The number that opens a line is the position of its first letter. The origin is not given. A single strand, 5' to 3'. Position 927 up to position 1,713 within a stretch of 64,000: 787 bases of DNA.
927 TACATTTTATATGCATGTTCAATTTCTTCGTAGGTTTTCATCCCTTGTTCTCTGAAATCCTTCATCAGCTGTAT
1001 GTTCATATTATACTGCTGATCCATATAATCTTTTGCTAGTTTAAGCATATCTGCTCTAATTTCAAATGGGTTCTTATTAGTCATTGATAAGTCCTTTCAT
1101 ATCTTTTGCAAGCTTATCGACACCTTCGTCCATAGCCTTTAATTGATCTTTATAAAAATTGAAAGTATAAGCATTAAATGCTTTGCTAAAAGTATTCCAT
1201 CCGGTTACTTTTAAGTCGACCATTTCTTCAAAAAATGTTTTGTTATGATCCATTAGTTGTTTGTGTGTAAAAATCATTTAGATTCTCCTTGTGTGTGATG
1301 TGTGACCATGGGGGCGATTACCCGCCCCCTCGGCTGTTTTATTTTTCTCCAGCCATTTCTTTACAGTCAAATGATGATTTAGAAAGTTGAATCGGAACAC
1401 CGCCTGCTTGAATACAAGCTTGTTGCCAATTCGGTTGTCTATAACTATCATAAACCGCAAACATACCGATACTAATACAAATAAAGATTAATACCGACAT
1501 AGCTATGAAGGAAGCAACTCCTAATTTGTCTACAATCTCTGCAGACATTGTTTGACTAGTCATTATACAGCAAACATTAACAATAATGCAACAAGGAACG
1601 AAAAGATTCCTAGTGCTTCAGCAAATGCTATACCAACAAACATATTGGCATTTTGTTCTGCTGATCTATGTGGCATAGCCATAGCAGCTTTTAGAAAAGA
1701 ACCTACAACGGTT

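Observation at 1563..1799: ATP synthase c-subunit-like proteolipid encoded by the phage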

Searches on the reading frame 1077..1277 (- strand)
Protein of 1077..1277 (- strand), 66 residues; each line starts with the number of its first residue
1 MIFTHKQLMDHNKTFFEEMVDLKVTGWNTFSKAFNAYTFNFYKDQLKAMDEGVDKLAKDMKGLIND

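Call 3: search_protein_families(library=pfam, proteins=[window:1077-1277:-], max_evalue=10)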
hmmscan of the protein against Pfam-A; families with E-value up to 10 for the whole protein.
window:1077-1277:- (66 aa): 4 families
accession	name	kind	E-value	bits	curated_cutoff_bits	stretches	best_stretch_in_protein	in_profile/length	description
PF22617.1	HCS_D2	-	0.019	15.8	27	1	19-59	40-80/82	Homocitrate synthase post-HMGL domain-like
PF06294.16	CH_2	-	0.064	13.7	27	1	17-57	47-87/96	CH-like domain in sperm protein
PF05337.16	CSF-1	-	0.081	13.5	25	1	4-36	101-133/140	Macrophage colony stimulating factor-1 (CSF-1)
PF11841.14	ELMO_ARM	-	0.14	12.5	27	1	6-52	26-70/154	ELMO, armadillo-like helical domain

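Call 4: search_protein_families(library=phrogs, proteins=[window:1077-1277:-], max_evalue=1)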
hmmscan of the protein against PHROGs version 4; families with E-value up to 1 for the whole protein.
window:1077-1277:- (66 aa): 1 family
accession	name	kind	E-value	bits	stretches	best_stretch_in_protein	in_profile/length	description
phrog_25013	-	unknown function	0.11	13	1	4-24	85-105/187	-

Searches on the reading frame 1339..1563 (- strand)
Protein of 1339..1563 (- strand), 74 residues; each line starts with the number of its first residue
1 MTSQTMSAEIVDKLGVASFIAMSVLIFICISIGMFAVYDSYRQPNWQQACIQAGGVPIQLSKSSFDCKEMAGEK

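Call 3: search_protein_families(library=pfam, proteins=[window:1339-1563:-], max_evalue=10)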
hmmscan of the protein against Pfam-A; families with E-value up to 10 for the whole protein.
window:1339-1563:- (74 aa): 3 families
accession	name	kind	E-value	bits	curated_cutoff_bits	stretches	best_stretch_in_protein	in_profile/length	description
PF20447.3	DUF6704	-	0.028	15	27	1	16-59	9-51/68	Family of unknown function (DUF6704)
PF12911.12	OppC_N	-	0.064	13.6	23.9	1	12-43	13-44/53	N-terminal TM domain of oligopeptide transport permease C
PF23410.3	Beta-prop_VPS8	-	0.12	11.8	28.9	1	2-43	11-52/358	Vps8 beta-propeller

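Call 4: search_protein_families(library=phrogs, proteins=[window:1339-1563:-], max_evalue=1)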
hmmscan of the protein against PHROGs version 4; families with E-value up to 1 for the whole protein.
window:1339-1563:- (74 aa): 1 family
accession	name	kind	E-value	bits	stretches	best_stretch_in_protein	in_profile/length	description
phrog_31810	-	unknown function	0.21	13.4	1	6-44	1-37/67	-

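Call 9: search_protein_families(library=ncbifam, proteins=[window:1339-1563:-], max_evalue=1)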
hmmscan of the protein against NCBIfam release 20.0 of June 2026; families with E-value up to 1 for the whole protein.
window:1339-1563:- (74 aa): 1 family
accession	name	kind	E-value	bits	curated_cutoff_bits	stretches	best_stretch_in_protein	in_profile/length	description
NF047378.1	photo_II_Psb35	equivalog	0.1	12.2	40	1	19-49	4-35/46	photosystem II assembly protein Psb35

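Call 48: find_homologous_proteins(query=window:1339-1563:-, max_evalue=0.001)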
Query window:1339-1563:- (74 aa): 3 proteins with E <= 0.001 among 3 candidates.
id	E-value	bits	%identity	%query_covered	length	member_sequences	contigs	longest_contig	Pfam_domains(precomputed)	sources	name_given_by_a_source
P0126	2.3e-41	156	100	100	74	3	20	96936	-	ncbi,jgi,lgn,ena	-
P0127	1.2e-27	112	76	92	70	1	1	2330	-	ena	-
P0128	3.4e-21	92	65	85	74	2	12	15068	-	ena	-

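Call 62: search_protein_representatives(protein=window:1339-1563:-)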
Query: 74 residues. Proteins with E-value up to 0.001 (for the whole library): 7; up to 1e-10: 2; up to 1e-30: 0. The best 7 are listed.
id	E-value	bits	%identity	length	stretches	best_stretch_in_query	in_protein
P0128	1.1e-21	91.9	63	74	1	5-69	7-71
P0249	6.8e-12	61.0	45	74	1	7-72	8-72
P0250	9.0e-06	41.6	51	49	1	7-45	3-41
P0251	5.3e-05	39.2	30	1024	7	21-47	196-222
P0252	1.2e-04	38.1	50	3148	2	53-70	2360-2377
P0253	1.2e-04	38.1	41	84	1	6-49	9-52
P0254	5.6e-04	36.0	57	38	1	6-40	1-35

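Call 71: predict_structure(alignment_id=A2)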
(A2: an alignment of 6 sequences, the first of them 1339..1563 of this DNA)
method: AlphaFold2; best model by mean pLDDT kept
length: 74 residues; sequences in the alignment: 6
mean_pLDDT: 73.1   pTM: 0.40
mean pLDDT of the five models: 73.1, 71.5, 71.5, 70.8, 68.8
residues with pLDDT >= 90: 14; 70-90: 22; 50-70: 33; < 50: 5
segments of 3 or more residues with pLDDT < 50: 71-74
pLDDT, mean of each block of 10 residues (from residue 1): 59 85 93 84 65 70 66 46
secondary structure, 60 per line:
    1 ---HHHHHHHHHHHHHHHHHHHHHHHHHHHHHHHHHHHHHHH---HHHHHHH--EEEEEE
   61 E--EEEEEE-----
elements in order: H4-42 H46-52 E55-61 E64-69

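Call 76: fold_search(model_id=the predicted structure, library=pdb)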
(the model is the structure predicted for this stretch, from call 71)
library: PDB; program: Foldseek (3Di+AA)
matches with E <= 10: 14; with E <= 0.001: 0
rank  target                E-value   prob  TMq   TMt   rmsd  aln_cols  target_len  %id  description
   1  5xea_A                3.1e+00  0.30  0.51  0.10   8.0        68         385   16  Structure of Thogoto virus envelope glycoprotein (released 2017-10-04)
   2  6ekk_B                4.7e+00  0.07  0.21  0.05  12.4        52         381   19  Crystal structure of GEF domain of DENND 1A in complex with Rab GTPase Rab35-GDP bound state. (released 2018-10-17)
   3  9oox_L                5.1e+00  0.11  0.45  0.29   9.4        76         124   18  Cryo-EM Structure of the Escherichia phage HK446 Rip1 in complex with the Enterobacteria phage T6 small terminase (released 2026-02-04)
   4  9oox_M                5.5e+00  0.18  0.60  0.38   6.7        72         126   17  Cryo-EM Structure of the Escherichia phage HK446 Rip1 in complex with the Enterobacteria phage T6 small terminase (released 2026-02-04)
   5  7xym_A                5.9e+00  0.14  0.48  0.09   7.9        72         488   10  The pre-fusion structure of Thogotovirus dhori envelope glycoprotein (released 2023-07-12)
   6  3fv3_D                5.9e+00  0.10  0.23  0.06   1.8        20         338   20  Secreted aspartic protease 1 from Candida parapsilosis in complex with pepstatin A (released 2009-05-19)
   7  5xeb_C                6.8e+00  0.13  0.51  0.10  11.1        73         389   10  Structure of the envelope glycoprotein of Dhori virus (released 2017-10-04)
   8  1prh_A                6.8e+00  0.08  0.21  0.03   3.6        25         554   12  THE X-RAY CRYSTAL STRUCTURE OF THE MEMBRANE PROTEIN PROSTAGLANDIN H2 SYNTHASE-1 (released 1995-03-31)
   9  6ohx_MODEL_1_A        7.3e+00  0.02  0.17  0.18   7.0        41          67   17  Solution structure of scorpion Hottentotta jayakari venom toxin Hj1a (released 2020-02-12)
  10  6ekk_A                7.8e+00  0.05  0.20  0.05  11.8        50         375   20  Crystal structure of GEF domain of DENND 1A in complex with Rab GTPase Rab35-GDP bound state. (released 2018-10-17)
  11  1u67_A                7.8e+00  0.05  0.21  0.03   3.4        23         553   13  Crystal Structure of Arachidonic Acid Bound to a Mutant of Prostagladin H Synthase-1 that Forms Predominantly 11-HPETE (released 2004-09-07)
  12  5xeb_A                8.4e+00  0.11  0.51  0.10  11.2        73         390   10  Structure of the envelope glycoprotein of Dhori virus (released 2017-10-04)
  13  9erv_B                9.0e+00  0.12  0.19  0.31   0.6        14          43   14  Structure of Salmonella CapRel bound to Bas11 Gp54 (released 2024-11-06)
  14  6ofy_A                9.0e+00  0.07  0.21  0.03   3.7        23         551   13  Crystal Structure of Arachidonic Acid bound to V349I murine COX-2 (released 2020-02-05)

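Call 84: search_protein_families(library=padloc, proteins=[window:1339-1563:-], max_evalue=0.1)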
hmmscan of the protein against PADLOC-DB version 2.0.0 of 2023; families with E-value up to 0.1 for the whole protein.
window:1339-1563:- (74 aa): 0 families
